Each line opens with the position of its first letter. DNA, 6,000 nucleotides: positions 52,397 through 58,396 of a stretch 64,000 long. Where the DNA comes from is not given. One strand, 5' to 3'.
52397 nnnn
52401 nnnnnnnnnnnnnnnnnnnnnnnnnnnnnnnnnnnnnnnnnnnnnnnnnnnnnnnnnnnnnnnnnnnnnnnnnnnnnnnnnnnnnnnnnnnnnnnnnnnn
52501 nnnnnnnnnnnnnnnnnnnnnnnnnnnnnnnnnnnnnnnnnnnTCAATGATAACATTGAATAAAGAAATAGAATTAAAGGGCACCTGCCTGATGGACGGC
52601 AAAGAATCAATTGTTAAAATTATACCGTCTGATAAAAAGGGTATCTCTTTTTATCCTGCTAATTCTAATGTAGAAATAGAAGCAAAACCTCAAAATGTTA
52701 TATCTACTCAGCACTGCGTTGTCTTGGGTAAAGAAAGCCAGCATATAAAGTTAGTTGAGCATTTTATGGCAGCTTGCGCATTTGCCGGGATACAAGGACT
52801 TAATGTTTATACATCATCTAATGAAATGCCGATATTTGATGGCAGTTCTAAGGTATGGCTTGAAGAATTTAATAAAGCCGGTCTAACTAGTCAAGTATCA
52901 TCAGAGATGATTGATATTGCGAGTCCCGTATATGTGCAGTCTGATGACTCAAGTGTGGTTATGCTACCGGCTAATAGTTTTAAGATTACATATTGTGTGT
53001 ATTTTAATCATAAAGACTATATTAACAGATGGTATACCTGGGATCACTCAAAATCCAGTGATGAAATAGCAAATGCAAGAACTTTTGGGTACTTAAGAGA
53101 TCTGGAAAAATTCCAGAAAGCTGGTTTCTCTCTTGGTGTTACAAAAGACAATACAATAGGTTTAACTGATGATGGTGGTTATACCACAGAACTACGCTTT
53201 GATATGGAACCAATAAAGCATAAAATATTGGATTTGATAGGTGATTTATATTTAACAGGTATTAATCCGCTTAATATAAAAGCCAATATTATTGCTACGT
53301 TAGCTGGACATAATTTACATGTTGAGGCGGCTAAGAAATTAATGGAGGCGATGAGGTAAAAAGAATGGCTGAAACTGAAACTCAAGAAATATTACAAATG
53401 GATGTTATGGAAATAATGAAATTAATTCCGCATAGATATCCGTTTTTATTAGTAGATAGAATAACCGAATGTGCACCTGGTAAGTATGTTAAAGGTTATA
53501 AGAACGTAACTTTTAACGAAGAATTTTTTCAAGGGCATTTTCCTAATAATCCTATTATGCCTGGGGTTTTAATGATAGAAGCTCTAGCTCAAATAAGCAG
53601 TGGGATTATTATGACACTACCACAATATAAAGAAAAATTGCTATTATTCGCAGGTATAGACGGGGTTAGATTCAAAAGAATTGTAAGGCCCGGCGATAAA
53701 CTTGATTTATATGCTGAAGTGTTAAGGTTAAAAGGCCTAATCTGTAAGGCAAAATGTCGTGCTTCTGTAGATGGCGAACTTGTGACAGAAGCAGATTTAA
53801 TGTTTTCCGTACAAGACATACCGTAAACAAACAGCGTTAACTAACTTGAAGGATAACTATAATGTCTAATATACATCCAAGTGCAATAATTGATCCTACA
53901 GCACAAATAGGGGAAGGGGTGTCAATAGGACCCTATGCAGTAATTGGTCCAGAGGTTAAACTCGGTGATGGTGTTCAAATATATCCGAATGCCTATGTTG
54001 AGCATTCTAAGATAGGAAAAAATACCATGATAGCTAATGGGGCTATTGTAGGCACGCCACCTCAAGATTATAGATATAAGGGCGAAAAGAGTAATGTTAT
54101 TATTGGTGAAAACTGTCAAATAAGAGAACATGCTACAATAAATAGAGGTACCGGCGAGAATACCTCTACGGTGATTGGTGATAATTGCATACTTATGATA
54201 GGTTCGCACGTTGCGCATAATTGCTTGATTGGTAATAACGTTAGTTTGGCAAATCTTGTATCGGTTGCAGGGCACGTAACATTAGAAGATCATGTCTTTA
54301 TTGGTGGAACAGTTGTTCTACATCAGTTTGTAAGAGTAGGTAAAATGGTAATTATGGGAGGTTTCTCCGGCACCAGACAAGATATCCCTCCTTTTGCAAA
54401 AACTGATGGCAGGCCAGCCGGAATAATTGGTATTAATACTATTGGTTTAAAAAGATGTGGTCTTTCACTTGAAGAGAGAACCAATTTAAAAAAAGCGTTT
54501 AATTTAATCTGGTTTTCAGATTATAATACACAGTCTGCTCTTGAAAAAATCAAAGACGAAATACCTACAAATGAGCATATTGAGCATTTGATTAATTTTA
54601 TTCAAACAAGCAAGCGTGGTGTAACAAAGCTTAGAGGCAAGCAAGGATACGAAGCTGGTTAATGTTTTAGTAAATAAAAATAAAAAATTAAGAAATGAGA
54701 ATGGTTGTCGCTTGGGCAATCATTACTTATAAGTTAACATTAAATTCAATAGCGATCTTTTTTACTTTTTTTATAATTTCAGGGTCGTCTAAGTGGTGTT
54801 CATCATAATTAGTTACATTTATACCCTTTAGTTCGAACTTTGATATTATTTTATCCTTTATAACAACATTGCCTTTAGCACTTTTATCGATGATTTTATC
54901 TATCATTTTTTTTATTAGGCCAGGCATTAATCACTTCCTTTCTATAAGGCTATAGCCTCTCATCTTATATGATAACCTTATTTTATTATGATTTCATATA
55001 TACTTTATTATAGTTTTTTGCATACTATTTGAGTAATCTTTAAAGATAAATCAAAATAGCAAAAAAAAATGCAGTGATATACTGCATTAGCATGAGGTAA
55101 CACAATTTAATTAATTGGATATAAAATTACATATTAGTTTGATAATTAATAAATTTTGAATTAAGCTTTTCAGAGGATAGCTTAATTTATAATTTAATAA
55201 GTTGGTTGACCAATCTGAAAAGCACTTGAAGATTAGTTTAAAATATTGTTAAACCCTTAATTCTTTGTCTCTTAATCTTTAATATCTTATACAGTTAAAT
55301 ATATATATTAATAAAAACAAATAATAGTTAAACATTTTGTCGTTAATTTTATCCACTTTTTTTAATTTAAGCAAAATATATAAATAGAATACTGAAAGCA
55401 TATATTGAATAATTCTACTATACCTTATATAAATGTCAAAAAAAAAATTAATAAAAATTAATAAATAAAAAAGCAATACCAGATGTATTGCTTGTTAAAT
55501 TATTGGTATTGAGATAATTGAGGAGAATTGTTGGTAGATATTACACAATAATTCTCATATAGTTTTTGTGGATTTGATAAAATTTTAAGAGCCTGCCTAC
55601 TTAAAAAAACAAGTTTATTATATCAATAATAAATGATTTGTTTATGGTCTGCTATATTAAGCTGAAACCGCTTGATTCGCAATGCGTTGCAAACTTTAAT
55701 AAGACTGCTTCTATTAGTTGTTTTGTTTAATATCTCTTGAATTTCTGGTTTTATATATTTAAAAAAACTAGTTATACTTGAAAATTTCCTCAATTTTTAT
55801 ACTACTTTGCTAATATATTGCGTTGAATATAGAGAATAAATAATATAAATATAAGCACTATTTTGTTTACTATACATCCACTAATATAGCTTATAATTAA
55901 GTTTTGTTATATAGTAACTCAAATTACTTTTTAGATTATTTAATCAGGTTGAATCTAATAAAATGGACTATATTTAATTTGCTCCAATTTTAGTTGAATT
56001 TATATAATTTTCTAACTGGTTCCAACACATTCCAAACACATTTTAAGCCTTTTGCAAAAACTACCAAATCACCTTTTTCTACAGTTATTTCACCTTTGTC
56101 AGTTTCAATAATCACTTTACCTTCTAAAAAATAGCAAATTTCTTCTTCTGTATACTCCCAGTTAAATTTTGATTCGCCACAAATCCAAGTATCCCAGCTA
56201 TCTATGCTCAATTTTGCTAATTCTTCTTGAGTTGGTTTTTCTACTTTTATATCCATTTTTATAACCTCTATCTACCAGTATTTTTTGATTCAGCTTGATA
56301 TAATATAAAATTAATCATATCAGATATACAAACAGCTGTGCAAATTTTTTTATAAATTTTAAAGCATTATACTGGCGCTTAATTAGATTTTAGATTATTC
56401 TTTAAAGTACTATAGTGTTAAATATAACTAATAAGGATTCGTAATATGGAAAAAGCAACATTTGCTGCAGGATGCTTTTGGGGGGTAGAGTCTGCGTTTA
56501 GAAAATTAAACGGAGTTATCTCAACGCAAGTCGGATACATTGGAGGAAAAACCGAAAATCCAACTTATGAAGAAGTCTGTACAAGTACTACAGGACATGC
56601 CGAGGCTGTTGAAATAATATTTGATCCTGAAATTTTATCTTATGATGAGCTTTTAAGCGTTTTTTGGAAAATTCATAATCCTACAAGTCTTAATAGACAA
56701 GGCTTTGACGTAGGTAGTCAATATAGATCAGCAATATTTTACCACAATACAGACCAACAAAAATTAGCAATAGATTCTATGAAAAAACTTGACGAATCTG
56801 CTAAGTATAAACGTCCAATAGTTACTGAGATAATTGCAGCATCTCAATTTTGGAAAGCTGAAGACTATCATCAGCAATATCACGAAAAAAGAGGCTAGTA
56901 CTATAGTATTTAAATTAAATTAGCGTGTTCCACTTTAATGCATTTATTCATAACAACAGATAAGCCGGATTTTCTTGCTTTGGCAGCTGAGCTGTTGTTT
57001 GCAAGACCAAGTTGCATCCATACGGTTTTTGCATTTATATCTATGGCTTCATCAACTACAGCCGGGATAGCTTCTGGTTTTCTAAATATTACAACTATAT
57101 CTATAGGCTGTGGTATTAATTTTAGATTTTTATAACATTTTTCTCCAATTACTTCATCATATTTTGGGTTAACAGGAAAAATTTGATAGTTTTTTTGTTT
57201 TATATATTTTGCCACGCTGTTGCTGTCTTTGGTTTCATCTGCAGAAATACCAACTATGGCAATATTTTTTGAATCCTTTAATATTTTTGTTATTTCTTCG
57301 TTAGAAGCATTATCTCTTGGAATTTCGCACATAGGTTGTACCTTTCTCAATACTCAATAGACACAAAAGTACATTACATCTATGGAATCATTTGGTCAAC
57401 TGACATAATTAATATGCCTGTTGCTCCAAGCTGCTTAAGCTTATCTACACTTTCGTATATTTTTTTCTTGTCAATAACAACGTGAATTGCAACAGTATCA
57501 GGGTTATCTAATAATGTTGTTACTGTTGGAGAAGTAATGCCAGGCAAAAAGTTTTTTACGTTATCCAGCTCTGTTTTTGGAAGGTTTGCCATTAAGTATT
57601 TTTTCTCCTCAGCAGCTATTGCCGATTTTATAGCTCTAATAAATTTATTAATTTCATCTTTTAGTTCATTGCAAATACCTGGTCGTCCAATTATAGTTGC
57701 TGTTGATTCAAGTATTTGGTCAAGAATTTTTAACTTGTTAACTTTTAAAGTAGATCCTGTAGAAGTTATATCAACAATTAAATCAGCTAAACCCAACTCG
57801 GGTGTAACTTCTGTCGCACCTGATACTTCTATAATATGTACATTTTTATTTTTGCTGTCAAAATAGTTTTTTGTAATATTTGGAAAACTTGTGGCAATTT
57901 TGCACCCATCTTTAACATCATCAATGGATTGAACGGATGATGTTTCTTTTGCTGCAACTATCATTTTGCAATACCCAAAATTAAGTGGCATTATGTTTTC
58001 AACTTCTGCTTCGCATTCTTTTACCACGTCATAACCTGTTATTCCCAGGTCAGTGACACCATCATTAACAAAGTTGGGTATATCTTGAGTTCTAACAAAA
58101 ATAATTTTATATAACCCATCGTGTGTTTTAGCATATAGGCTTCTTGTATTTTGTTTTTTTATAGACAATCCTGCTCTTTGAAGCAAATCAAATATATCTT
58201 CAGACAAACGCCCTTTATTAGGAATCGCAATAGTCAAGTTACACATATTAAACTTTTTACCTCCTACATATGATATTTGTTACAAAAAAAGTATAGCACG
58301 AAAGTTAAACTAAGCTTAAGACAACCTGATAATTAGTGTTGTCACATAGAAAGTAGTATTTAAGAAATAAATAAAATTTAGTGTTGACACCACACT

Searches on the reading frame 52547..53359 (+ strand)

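Call 69: search_protein_families(library=pfam, proteins=[window:52547-53359:+], max_evalue=0.001)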
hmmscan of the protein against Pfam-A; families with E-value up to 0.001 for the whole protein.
window:52547-53359:+ (270 aa): 1 family
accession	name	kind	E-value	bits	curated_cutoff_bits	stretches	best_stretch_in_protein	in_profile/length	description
PF03331.19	LpxC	-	5.5e-66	223.3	27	1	3-266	3-267/268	UDP-3-O-acyl N-acetylglycosamine deacetylase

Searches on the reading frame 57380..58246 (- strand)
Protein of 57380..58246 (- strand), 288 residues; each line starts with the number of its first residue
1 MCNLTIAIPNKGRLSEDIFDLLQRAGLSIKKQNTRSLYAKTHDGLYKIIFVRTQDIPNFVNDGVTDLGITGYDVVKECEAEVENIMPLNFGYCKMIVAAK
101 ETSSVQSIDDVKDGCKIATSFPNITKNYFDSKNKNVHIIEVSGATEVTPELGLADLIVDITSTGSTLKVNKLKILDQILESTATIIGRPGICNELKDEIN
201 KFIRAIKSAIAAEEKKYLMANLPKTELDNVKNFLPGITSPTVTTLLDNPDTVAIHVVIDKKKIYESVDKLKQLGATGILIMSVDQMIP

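Call 69: search_protein_families(library=pfam, proteins=[window:57380-58246:-], max_evalue=0.001)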
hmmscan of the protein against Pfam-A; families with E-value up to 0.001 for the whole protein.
window:57380-58246:- (288 aa): 2 families
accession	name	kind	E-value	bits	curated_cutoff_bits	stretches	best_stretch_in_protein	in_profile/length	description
PF01634.23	HisG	-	2.5e-52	177.5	25.5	1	52-207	1-157/158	ATP phosphoribosyltransferase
PF08029.16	HisG_C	-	1.6e-22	79.8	23.5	1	212-284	1-72/73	HisG, C-terminal domain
